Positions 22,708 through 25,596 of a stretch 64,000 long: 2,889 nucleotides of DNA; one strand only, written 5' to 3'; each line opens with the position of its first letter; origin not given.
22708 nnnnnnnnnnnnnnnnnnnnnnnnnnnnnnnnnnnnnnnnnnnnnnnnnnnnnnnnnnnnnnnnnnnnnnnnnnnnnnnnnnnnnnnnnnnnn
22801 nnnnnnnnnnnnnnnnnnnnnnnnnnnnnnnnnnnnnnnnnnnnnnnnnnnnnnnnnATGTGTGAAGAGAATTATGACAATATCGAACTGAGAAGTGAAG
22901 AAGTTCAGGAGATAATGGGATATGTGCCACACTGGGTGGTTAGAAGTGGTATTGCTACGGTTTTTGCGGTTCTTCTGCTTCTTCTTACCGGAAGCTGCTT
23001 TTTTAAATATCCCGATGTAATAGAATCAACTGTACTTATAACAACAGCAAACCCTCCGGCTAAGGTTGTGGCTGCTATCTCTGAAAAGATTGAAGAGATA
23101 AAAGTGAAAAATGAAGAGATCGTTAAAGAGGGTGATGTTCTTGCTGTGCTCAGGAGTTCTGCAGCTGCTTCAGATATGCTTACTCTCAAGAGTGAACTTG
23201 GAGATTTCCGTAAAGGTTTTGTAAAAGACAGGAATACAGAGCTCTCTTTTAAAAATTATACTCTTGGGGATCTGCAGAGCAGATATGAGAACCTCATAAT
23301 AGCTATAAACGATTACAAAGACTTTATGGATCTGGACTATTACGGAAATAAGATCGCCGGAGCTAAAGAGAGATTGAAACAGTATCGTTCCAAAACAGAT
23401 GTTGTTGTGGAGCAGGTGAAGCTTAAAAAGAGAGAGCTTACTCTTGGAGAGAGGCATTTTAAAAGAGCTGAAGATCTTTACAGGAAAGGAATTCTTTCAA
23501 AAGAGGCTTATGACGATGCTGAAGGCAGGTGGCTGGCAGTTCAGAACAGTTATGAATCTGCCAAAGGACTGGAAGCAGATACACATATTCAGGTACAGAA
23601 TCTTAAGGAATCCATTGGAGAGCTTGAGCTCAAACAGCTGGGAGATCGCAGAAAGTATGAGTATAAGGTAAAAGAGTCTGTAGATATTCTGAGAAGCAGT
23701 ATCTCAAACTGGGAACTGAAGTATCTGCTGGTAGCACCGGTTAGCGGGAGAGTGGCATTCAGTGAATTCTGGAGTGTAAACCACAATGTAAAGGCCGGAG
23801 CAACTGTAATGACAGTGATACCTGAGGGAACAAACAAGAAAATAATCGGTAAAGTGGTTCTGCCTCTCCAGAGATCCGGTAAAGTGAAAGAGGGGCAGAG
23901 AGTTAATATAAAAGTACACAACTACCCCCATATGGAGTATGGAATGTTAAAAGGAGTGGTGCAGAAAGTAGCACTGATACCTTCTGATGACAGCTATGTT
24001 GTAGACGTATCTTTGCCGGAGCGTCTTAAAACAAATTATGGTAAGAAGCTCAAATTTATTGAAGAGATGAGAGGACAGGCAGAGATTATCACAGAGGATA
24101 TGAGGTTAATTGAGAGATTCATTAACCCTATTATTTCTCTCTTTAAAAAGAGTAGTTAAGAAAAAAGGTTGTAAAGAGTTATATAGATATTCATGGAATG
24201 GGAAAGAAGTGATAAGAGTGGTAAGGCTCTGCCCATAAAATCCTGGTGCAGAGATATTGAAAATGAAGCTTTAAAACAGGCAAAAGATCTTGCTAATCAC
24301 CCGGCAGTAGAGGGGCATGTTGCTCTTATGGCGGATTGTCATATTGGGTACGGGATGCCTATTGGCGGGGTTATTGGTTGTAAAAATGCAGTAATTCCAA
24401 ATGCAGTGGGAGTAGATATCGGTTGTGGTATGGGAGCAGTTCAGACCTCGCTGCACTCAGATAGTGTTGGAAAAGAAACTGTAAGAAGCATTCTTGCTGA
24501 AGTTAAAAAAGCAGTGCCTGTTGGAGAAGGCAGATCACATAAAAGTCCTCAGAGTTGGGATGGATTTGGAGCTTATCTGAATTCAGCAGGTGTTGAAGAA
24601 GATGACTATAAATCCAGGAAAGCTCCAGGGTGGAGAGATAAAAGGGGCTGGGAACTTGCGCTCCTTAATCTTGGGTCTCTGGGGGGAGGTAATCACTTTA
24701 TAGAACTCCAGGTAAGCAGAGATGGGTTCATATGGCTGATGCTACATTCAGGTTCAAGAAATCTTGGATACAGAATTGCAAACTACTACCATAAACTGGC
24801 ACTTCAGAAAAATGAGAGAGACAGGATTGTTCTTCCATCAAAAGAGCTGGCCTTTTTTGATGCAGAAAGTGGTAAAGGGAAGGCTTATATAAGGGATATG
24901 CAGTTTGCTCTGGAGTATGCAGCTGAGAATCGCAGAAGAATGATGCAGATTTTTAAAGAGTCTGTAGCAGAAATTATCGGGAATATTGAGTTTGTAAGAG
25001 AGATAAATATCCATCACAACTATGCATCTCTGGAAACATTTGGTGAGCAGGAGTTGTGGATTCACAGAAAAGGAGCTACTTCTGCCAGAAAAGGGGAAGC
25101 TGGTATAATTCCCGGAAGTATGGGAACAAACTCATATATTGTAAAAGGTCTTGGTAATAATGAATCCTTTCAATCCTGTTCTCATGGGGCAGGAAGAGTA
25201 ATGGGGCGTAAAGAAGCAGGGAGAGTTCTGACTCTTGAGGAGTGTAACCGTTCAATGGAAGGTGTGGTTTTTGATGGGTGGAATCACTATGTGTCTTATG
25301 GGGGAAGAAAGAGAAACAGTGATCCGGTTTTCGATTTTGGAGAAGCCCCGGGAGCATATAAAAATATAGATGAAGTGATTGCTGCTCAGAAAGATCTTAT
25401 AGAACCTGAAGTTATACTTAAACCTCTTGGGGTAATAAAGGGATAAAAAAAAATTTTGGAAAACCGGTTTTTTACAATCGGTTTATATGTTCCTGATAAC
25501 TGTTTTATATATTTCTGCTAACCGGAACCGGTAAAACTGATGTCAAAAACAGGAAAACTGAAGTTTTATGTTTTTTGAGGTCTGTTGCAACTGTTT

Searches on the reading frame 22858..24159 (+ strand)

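Call 44: search_protein_families(library=pfam, proteins=[window:22858-24159:+], max_evalue=0.0001)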
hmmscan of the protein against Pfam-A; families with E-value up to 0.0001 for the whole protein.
window:22858-24159:+ (433 aa): 1 family
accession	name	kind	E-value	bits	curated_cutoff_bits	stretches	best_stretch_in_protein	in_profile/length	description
PF13437.12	HlyD_3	-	1.1e-11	45.9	22.2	1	291-386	2-93/106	HlyD family secretion protein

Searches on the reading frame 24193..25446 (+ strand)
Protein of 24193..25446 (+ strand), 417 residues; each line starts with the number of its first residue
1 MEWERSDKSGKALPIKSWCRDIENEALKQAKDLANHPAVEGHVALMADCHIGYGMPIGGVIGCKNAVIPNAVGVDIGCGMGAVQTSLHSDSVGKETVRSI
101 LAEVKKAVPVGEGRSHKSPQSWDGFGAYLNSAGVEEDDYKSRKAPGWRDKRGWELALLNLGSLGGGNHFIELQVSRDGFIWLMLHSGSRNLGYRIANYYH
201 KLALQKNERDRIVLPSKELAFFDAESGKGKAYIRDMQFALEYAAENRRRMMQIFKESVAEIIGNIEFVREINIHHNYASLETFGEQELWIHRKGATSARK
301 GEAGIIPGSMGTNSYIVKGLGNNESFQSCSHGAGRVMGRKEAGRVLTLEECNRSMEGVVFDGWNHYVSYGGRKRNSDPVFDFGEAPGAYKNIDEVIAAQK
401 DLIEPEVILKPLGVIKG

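Call 44: search_protein_families(library=pfam, proteins=[window:24193-25446:+], max_evalue=0.0001)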
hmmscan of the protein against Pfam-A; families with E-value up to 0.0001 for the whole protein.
window:24193-25446:+ (417 aa): 1 family
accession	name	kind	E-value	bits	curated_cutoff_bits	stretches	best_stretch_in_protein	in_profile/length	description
PF01139.22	RtcB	-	1.7e-104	350.8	27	1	29-417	1-426/426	tRNA-splicing ligase RtcB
